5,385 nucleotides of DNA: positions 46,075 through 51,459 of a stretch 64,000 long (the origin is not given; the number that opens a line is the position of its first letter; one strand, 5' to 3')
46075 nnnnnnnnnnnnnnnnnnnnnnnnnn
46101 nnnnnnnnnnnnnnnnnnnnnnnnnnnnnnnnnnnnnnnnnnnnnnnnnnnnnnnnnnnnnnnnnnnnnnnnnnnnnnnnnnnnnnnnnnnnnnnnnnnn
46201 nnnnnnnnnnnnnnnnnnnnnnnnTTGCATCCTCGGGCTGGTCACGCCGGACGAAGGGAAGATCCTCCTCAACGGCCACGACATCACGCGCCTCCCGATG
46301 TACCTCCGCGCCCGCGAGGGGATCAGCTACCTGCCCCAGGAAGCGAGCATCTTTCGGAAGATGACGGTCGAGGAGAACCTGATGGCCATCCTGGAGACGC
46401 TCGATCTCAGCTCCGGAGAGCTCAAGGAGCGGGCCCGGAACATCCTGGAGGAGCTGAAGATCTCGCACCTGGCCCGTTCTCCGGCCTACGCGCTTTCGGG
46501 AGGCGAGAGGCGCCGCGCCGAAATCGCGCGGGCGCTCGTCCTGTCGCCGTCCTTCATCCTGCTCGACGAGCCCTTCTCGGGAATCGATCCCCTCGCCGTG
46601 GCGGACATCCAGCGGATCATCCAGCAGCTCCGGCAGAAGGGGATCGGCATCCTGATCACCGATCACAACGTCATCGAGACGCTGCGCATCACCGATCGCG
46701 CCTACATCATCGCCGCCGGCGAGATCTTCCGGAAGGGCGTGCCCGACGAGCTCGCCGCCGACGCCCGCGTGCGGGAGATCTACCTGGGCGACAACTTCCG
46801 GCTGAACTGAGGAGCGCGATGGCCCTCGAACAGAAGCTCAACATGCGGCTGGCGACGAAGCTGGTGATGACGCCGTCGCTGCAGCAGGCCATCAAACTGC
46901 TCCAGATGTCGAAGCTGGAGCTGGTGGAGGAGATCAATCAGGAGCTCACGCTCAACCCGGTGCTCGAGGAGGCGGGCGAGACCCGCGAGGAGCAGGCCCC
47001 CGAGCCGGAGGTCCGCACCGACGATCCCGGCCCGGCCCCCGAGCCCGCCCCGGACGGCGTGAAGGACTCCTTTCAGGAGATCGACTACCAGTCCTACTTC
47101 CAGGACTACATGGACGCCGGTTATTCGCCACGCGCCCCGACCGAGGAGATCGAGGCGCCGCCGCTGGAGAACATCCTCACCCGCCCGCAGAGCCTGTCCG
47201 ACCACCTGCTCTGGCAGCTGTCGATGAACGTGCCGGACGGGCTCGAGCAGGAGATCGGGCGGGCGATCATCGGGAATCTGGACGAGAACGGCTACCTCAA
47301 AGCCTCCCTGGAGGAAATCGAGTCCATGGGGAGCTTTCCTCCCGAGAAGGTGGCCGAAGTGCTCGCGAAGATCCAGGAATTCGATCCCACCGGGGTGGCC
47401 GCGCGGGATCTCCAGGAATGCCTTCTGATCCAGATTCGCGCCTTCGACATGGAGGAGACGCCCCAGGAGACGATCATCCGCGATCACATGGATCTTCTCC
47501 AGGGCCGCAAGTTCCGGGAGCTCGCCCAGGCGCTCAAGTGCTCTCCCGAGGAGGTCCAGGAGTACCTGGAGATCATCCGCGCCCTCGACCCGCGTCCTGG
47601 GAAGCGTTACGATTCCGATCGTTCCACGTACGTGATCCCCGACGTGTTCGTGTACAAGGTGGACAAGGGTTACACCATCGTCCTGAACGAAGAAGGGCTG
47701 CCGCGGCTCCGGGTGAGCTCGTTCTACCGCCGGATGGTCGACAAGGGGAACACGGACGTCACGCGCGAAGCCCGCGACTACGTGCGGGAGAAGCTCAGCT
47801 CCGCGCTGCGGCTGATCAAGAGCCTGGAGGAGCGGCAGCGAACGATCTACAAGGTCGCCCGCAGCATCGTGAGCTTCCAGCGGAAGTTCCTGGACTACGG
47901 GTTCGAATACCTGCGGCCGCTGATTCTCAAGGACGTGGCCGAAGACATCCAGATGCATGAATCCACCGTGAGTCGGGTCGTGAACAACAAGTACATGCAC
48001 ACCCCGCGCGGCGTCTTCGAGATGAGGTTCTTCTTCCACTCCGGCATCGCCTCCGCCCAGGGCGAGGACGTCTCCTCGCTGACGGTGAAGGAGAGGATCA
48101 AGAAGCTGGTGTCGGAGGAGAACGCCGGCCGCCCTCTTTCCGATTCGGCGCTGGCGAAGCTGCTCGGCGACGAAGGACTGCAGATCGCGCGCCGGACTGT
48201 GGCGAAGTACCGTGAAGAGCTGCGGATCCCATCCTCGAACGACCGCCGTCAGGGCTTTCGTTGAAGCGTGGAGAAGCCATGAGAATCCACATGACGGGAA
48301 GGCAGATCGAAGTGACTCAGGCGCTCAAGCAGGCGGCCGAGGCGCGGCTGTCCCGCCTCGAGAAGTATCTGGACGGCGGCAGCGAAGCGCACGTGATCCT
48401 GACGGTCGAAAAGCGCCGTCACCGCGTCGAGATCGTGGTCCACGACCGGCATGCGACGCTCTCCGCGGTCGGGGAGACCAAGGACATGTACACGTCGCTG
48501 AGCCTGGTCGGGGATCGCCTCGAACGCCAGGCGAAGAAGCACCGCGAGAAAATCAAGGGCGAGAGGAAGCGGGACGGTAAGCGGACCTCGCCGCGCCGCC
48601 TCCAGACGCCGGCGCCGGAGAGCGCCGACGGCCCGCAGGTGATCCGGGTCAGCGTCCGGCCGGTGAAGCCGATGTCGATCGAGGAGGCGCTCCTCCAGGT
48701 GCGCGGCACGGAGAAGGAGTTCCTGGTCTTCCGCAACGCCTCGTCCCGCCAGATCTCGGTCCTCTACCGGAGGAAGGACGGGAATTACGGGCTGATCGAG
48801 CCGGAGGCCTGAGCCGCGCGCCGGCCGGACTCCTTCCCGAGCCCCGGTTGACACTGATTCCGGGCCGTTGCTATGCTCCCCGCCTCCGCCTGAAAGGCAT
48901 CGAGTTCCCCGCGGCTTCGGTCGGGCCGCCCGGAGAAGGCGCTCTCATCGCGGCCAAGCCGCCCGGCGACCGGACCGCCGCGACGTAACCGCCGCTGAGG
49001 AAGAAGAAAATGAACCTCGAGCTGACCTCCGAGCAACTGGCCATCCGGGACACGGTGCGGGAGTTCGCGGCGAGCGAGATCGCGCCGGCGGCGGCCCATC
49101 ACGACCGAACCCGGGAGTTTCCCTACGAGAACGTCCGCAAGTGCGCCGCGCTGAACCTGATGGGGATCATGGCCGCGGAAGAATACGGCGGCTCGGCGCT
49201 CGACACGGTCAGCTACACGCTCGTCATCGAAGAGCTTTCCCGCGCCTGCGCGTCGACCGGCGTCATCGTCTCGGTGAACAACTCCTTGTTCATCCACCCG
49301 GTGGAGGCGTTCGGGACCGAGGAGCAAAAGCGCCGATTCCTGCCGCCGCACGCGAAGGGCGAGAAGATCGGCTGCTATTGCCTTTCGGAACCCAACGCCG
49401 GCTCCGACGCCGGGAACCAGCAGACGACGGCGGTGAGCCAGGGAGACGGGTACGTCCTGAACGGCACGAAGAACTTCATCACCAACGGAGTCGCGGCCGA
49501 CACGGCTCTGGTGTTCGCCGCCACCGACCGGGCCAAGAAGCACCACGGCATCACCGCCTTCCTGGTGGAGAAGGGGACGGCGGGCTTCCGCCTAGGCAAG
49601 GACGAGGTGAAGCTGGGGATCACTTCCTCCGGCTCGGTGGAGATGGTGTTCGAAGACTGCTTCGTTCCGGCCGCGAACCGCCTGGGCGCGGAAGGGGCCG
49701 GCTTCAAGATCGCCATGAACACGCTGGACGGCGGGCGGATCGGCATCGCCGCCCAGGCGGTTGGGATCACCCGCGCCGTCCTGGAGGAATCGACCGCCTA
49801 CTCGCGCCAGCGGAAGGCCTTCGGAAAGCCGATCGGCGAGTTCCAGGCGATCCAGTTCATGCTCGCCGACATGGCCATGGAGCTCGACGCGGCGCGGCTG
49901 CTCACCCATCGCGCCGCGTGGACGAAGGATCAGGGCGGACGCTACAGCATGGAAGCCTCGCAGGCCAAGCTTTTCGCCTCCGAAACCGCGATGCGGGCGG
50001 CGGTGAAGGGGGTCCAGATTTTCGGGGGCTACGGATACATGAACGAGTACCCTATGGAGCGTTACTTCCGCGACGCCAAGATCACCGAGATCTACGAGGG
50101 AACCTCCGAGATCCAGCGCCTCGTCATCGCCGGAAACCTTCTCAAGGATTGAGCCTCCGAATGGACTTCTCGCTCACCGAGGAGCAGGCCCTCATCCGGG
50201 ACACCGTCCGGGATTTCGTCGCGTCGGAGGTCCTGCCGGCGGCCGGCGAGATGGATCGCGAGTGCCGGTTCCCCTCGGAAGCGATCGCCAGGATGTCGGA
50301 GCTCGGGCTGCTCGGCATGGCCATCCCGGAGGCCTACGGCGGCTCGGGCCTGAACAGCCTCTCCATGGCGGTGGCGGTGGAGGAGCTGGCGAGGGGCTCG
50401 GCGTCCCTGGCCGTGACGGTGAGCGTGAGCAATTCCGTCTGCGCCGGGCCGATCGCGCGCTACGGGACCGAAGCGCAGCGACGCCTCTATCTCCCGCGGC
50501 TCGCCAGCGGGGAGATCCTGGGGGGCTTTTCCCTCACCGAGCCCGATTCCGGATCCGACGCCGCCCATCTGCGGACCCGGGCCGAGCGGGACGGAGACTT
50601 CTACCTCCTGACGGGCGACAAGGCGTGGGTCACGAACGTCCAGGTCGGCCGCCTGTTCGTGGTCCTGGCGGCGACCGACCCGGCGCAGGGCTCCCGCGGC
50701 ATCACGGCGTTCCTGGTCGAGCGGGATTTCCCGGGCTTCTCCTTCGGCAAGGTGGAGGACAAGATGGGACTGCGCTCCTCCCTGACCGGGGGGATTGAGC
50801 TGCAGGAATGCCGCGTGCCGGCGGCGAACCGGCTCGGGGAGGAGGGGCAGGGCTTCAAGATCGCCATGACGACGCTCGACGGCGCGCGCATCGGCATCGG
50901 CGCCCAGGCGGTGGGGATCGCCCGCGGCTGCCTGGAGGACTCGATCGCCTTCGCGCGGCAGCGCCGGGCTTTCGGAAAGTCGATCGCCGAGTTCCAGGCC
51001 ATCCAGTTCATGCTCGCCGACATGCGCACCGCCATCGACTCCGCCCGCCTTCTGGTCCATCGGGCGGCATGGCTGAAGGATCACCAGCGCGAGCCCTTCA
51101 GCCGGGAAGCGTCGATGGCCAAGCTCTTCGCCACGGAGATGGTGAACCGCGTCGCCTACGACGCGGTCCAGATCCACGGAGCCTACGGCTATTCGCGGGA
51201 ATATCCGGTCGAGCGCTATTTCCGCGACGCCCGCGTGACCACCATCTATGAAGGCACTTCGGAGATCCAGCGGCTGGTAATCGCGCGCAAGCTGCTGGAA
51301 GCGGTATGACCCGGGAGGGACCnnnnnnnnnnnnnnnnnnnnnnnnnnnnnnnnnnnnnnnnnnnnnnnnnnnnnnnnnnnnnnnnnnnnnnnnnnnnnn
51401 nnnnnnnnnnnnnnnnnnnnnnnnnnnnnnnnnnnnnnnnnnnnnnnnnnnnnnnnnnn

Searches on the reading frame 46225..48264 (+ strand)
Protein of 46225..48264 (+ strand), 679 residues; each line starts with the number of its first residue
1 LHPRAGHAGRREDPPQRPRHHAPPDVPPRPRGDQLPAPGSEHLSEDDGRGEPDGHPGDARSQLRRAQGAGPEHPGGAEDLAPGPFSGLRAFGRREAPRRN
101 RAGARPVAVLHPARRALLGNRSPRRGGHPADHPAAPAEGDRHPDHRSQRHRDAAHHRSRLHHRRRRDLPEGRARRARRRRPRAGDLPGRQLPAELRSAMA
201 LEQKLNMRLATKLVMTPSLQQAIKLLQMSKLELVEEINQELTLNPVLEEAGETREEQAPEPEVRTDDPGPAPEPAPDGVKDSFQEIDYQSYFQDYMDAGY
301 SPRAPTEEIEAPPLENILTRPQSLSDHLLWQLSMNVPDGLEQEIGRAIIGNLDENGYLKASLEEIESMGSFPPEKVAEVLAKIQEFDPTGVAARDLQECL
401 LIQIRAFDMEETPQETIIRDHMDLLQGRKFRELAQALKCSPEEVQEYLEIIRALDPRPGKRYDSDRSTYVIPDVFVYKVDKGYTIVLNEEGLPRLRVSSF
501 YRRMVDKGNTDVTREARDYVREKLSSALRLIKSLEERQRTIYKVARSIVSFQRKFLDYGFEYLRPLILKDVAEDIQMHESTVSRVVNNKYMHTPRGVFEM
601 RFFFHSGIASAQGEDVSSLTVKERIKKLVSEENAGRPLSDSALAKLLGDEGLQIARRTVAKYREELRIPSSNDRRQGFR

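Call 7: search_protein_families(library=pfam, proteins=[window:46225-48264:+])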
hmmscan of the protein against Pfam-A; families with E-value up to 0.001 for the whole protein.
window:46225-48264:+ (679 aa): 3 families
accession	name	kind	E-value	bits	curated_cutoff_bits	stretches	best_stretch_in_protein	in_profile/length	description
PF04963.19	Sigma54_CBD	-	6.4e-64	215.5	22.9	1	314-501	2-185/185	Sigma-54 factor, core binding domain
PF04552.19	Sigma54_DBD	-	9.9e-62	207.8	22.8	1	518-676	2-160/160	Sigma-54, DNA binding domain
PF00309.25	Sigma54_AID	-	7.5e-16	58.2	23.8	1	204-249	1-46/46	Sigma-54 factor, Activator interacting domain (AID)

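Call 8: search_protein_families(library=ncbifam, proteins=[window:46225-48264:+])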
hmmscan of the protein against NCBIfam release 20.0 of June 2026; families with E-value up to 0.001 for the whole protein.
window:46225-48264:+ (679 aa): 7 families
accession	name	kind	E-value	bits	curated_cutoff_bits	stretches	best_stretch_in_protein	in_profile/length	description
NF004595.0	PRK05932.1-2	equivalog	4.8e-143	477.5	513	1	203-676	3-482/484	RNA polymerase factor sigma-54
TIGR02395.1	rpoN_sigma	equivalog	2.4e-136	455.2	277.35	1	210-675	2-434/434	RNA polymerase factor sigma-54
NF004596.0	PRK05932.1-3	subfamily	4.1e-130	435.1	499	1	199-676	1-506/515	RNA polymerase factor sigma-54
NF009118.0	PRK12469.1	subfamily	6.2e-122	407.9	396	1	202-676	2-480/483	RNA polymerase factor sigma-54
NF004597.0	PRK05932.1-4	equivalog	7.5e-120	400.6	817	1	202-676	2-475/477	RNA polymerase factor sigma-54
NF004598.0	PRK05932.1-5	equivalog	6.6e-114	381.4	621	1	203-675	3-502/504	RNA polymerase factor sigma-54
NF004602.0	PRK05932.2-4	equivalog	9.5e-63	212.4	506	1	211-676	11-410/416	RNA polymerase factor sigma-54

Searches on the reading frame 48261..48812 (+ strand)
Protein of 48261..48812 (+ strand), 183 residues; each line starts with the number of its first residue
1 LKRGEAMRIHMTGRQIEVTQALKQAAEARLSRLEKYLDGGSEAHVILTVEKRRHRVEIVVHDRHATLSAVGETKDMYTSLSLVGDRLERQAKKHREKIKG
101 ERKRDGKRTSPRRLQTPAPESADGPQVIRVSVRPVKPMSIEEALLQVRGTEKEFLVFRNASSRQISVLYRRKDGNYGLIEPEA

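Call 7: search_protein_families(library=pfam, proteins=[window:48261-48812:+])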
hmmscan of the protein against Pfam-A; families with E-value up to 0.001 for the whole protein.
window:48261-48812:+ (183 aa): 2 families
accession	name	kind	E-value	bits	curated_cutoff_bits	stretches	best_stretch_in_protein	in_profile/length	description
PF02482.25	Ribosomal_S30AE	-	3.1e-20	73.2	23.7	1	9-99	1-88/88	Sigma 54 modulation protein / S30EA ribosomal protein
PF16321.10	Ribosom_S30AE_C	-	1.4e-19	70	25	1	124-178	3-57/57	Sigma 54 modulation/S30EA ribosomal protein C terminus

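Call 8: search_protein_families(library=ncbifam, proteins=[window:48261-48812:+])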
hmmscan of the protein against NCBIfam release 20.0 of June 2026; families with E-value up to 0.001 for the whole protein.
window:48261-48812:+ (183 aa): 3 families
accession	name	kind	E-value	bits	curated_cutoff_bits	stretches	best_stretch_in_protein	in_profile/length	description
TIGR00741.1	yfiA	equivalog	2.9e-22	79.1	40.9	1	7-102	1-99/102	ribosome hibernation-promoting factor, HPF/YfiA family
NF007780.0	PRK10470.1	equivalog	1.6e-17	63.7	125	1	7-99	1-93/95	ribosome hibernation promoting factor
NF007654.0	PRK10324.1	equivalog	1.6e-11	44.8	158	1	7-104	1-96/113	ribosome-associated translation inhibitor RaiA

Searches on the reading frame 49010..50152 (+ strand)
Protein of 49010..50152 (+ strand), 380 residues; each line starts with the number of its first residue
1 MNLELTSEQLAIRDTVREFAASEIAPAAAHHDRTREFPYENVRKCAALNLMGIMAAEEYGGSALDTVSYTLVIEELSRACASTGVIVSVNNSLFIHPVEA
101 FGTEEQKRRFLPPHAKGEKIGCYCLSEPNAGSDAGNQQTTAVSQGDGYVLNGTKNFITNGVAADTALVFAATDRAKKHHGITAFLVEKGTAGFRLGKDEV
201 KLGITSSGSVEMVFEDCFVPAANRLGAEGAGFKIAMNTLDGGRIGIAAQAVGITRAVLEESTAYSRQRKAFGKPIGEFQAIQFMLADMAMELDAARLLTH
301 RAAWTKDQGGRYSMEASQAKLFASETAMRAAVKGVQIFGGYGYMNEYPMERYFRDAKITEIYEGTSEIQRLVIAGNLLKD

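Call 7: search_protein_families(library=pfam, proteins=[window:49010-50152:+])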
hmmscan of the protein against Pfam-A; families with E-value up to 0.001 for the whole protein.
window:49010-50152:+ (380 aa): 4 families
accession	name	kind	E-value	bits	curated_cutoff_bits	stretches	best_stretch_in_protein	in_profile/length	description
PF00441.29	Acyl-CoA_dh_1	-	1.2e-53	181.7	22.4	1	229-377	1-149/150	Acyl-CoA dehydrogenase, C-terminal domain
PF02771.21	Acyl-CoA_dh_N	-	2.2e-39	134.7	22.9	1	6-118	1-113/113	Acyl-CoA dehydrogenase, N-terminal domain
PF08028.16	Acyl-CoA_dh_2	-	5.6e-27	95.1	22.7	1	244-366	1-133/134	Acyl-CoA dehydrogenase, C-terminal domain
PF02770.24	Acyl-CoA_dh_M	-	1.6e-24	86.3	33.3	1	122-217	1-97/97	Acyl-CoA dehydrogenase, middle domain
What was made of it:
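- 49010..50152 (+): ACAD1, a short-chain/butyryl-CoA-type acyl-CoA dehydrogenase (380 aa). It is the conserved partner immediately upstream of the mutase. Pfam Acyl-CoA_dh_N/M/1 (call 7).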

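Call 8: search_protein_families(library=ncbifam, proteins=[window:49010-50152:+])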
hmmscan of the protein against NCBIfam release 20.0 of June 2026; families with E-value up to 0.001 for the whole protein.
window:49010-50152:+ (380 aa): 24 families
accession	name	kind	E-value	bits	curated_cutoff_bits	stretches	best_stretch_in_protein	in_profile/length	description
NF042972.1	AcrlCoAredClosAcrC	equivalog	1.8e-142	474.5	640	1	1-379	1-378/378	acryloyl-CoA reductase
NF058590.1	AcCoDHFadEBacil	equivalog_domain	7.3e-95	318.7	600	2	4-304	20-318/586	acyl-CoA dehydrogenase FadE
NF043006.1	CyhCrbnylCoADH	equivalog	2.8e-94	316.2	650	1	7-378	6-376/380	cyclohexane-1-carbonyl-CoA dehydrogenase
NF045552.1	GlutCoADH_Des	equivalog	8.6e-93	311.6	470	1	1-375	1-377/387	glutaryl-CoA dehydrogenase Acd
NF042439.1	SulpropCoADesulf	equivalog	1.3e-90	303.9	600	1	14-379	2-372/379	3-sulfinopropanoyl-CoA desulfinase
NF045652.1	ProlPCPDhRedW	equivalog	6.1e-84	282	650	1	9-376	4-372/376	L-prolyl-[peptidyl-carrier protein] dehydrogenase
NF053553.1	prodigi_MBC_PigA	equivalog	1.1e-83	281.5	500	1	1-376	1-378/381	prodigiosin MBC biosynthesis dehydrogenase PigA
NF008997.0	PRK12341.1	equivalog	2e-66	224.6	537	1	1-379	1-378/382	acyl-CoA dehydrogenase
TIGR03207.1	cyc_hxne_CoA_dh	equivalog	2.1e-62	211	575.35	1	6-375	2-369/372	cyclohexanecarboxyl-CoA dehydrogenase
NF002885.1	PRK03354.1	equivalog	1e-54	186.1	540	1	1-378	1-374/378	crotonobetainyl-CoA dehydrogenase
NF052270.1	Staph_DH_FadE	equivalog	1.2e-49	169.2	600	1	4-376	20-392/400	acyl-CoA dehydrogenase FadE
NF007000.1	PRK09463.1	subfamily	2.9e-38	131.7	600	1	33-345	70-400/726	acyl-CoA dehydrogenase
NF009586.0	PRK13026.1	subfamily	2.5e-33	115.4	608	1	35-342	107-432/777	acyl-CoA dehydrogenase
TIGR03204.1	pimC_large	equivalog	1.3e-32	113.2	623.85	1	3-311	2-312/395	pimeloyl-CoA dehydrogenase large subunit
TIGR04022.1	sulfur_SfnB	equivalog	5.7e-32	111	430.9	1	14-359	12-362/391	SfnB family sulfur acquisition oxidoreductase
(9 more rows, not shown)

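Call 40: search_solved_structures(query=window:49010-50152:+, max_evalue=1e-40)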
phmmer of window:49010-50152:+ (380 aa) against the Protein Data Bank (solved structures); distinct sequences matched with E-value up to 1e-40: 72 (the best 60 are shown).
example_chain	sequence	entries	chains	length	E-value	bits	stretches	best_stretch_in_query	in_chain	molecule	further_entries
5ol2_C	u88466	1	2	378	1.9e-130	438.6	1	11-379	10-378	Acyl-CoA dehydrogenase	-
1jqi_A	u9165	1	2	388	2.1e-123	415.4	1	3-379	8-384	short chain acyl-CoA dehydrogenase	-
7y0a_A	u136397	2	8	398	1.8e-121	409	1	4-379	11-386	Short-chain specific acyl-CoA dehydrogenase, mitochondrial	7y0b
8sgs_A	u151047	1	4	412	2.1e-121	408.9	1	4-379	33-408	Short-chain specific acyl-CoA dehydrogenase, mitochondrial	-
4l1f_A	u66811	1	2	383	9.9e-121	406.6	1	1-380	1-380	Acyl-CoA dehydrogenase domain protein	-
2vig_A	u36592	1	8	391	1.1e-120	406.4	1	4-379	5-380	SHORT-CHAIN SPECIFIC ACYL-COA DEHYDROGENASE,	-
5lnx_A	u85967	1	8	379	2.1e-118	399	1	4-378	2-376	Acyl-CoA dehydrogenase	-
1buc_A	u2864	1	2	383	5.6e-112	377.8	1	3-378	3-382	BUTYRYL-COA DEHYDROGENASE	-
9w60_A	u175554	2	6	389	5.5e-108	364.7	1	2-379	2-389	Butyryl CoA dehydrogenase apo protein | Butyryl CoA Dehydrogenase with FAD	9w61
4n5f_A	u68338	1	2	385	3.7e-106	358.7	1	5-376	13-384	Putative acyl-CoA dehydrogenase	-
4m9a_A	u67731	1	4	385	9e-105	354.1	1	6-376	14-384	Acyl-CoA dehydrogenase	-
4u83_A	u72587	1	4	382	2e-104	353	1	4-376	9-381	Acyl-CoA dehydrogenase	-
2dvl_A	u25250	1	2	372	4.7e-103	348.5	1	4-377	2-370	Acyl-CoA dehydrogenase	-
1ukw_A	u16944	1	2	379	1.7e-101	343.4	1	3-378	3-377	acyl-CoA dehydrogenase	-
1ws9_A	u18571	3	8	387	3.7e-98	332.4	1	8-379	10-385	acyl-CoA dehydrogenase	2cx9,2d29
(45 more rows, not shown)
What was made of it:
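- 49010..50152 (+): Best PDB matches are Bcd 5OL2 (439 bits) and rat/human SCAD (409-415 bits) (call 40).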

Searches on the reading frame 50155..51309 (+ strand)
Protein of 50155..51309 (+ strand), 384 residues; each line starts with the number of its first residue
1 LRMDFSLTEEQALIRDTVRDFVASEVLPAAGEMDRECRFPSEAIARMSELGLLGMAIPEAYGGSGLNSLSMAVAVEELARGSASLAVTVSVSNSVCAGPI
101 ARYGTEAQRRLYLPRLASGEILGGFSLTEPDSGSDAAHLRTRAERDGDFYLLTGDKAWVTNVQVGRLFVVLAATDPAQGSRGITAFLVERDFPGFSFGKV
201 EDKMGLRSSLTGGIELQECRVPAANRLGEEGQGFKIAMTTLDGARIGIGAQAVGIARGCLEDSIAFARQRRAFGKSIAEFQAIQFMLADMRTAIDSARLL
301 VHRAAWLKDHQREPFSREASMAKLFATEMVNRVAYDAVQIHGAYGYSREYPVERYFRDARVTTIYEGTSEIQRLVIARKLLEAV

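Call 7: search_protein_families(library=pfam, proteins=[window:50155-51309:+])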
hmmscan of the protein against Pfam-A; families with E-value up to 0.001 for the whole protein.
window:50155-51309:+ (384 aa): 5 families
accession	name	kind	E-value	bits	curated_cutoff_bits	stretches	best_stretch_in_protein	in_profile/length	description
PF00441.29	Acyl-CoA_dh_1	-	2.2e-57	193.8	22.4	1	231-381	1-150/150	Acyl-CoA dehydrogenase, C-terminal domain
PF02771.21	Acyl-CoA_dh_N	-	8.9e-41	139.3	22.9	1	8-120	1-113/113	Acyl-CoA dehydrogenase, N-terminal domain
PF08028.16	Acyl-CoA_dh_2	-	5.1e-28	98.4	22.7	1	246-369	1-133/134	Acyl-CoA dehydrogenase, C-terminal domain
PF02770.24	Acyl-CoA_dh_M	-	4.7e-21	75.2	33.3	1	125-218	2-96/97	Acyl-CoA dehydrogenase, middle domain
PF22924.1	ACOX_C_alpha1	-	0.00029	21.1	27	1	266-381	51-169/169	Acyl-CoA oxidase, C-alpha1 domain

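Call 8: search_protein_families(library=ncbifam, proteins=[window:50155-51309:+])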
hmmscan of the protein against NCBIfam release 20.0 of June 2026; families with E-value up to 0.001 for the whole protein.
window:50155-51309:+ (384 aa): 23 families
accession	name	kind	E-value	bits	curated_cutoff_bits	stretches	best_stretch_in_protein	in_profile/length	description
NF042972.1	AcrlCoAredClosAcrC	equivalog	1.2e-137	458.6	640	1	3-381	1-377/378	acryloyl-CoA reductase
NF045552.1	GlutCoADH_Des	equivalog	4.7e-107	358.5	470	1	3-379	1-378/387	glutaryl-CoA dehydrogenase Acd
NF043006.1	CyhCrbnylCoADH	equivalog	4.2e-99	332.1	650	1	8-381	5-376/380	cyclohexane-1-carbonyl-CoA dehydrogenase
NF058590.1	AcCoDHFadEBacil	equivalog_domain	7.7e-99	331.8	600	1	7-381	21-411/586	acyl-CoA dehydrogenase FadE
NF042439.1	SulpropCoADesulf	equivalog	3.1e-93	312.5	600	1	16-382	2-372/379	3-sulfinopropanoyl-CoA desulfinase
NF045652.1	ProlPCPDhRedW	equivalog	2.1e-84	283.5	650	1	12-380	5-373/376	L-prolyl-[peptidyl-carrier protein] dehydrogenase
NF053553.1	prodigi_MBC_PigA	equivalog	3.9e-82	276.4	500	1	3-380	1-379/381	prodigiosin MBC biosynthesis dehydrogenase PigA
TIGR03207.1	cyc_hxne_CoA_dh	equivalog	1.3e-73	247.9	575.35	1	8-379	2-370/372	cyclohexanecarboxyl-CoA dehydrogenase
NF008997.0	PRK12341.1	equivalog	2.7e-66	224.2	537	1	3-381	1-377/382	acyl-CoA dehydrogenase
NF002885.1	PRK03354.1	equivalog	1.1e-56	192.5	540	1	3-381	1-374/378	crotonobetainyl-CoA dehydrogenase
NF052270.1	Staph_DH_FadE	equivalog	7.6e-50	169.8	600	1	6-380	20-393/400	acyl-CoA dehydrogenase FadE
NF007000.1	PRK09463.1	subfamily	4.2e-39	134.5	600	1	9-345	46-397/726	acyl-CoA dehydrogenase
NF049984.1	Rv1679_FadE16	equivalog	2.1e-36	125.9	600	1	29-370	15-355/371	Rv1679 family acyl-CoA dehydrogenase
NF009586.0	PRK13026.1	subfamily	7.4e-35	120.4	608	1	9-344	81-431/777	acyl-CoA dehydrogenase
TIGR03203.1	pimD_small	equivalog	1.1e-32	113.6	652.7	1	4-364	1-358/378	pimeloyl-CoA dehydrogenase small subunit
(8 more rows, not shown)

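Call 41: search_solved_structures(query=window:50155-51309:+, max_evalue=1e-40)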
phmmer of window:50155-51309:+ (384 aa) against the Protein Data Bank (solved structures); distinct sequences matched with E-value up to 1e-40: 72 (the best 60 are shown).
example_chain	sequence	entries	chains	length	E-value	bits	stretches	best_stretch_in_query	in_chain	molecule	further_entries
5ol2_C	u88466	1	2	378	9e-116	390.1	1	11-381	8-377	Acyl-CoA dehydrogenase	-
4l1f_A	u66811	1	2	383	8.3e-115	386.9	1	3-381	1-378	Acyl-CoA dehydrogenase domain protein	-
4m9a_A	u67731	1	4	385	2.2e-114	385.5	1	3-380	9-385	Acyl-CoA dehydrogenase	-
1jqi_A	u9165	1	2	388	4.4e-114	384.5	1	6-382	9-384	short chain acyl-CoA dehydrogenase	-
4u83_A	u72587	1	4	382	4e-113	381.4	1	7-379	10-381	Acyl-CoA dehydrogenase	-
4n5f_A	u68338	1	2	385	4.3e-113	381.3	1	3-380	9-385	Putative acyl-CoA dehydrogenase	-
7y0a_A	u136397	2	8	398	1.3e-111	376.5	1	6-382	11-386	Short-chain specific acyl-CoA dehydrogenase, mitochondrial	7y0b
8sgs_A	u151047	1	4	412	1.4e-111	376.3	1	6-382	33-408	Short-chain specific acyl-CoA dehydrogenase, mitochondrial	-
2vig_A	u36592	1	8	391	8.7e-111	373.7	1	7-382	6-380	SHORT-CHAIN SPECIFIC ACYL-COA DEHYDROGENASE,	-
5lnx_A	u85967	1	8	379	8.6e-108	363.8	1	7-381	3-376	Acyl-CoA dehydrogenase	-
9w60_A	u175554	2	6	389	2.3e-105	355.8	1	3-381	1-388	Butyryl CoA dehydrogenase apo protein | Butyryl CoA Dehydrogenase with FAD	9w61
2dvl_A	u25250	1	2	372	5e-105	354.7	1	6-380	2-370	Acyl-CoA dehydrogenase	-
1buc_A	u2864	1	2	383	7.4e-104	350.9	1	3-381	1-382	BUTYRYL-COA DEHYDROGENASE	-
6fah_C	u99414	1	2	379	2.8e-99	335.8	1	8-381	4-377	Caffeyl-CoA reductase-Etf complex subunit CarC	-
3pfd_A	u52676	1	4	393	1.7e-98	333.3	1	5-381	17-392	Acyl-CoA dehydrogenase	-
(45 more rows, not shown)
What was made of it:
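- Checked: Both ACADs (49010..50152 and 50161..51309) are closest to Bcd/SCAD structures: 5OL2 scores 439 and 390 bits and rat SCAD 415 and 384, against 280-281 for ACAD8/IBD (calls 7, 40, 41).
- The neighbours are C4-type enzymes: SCAD/Bcd-like ACADs, hbd, crt and thiolase (calls 7, 40, 41).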
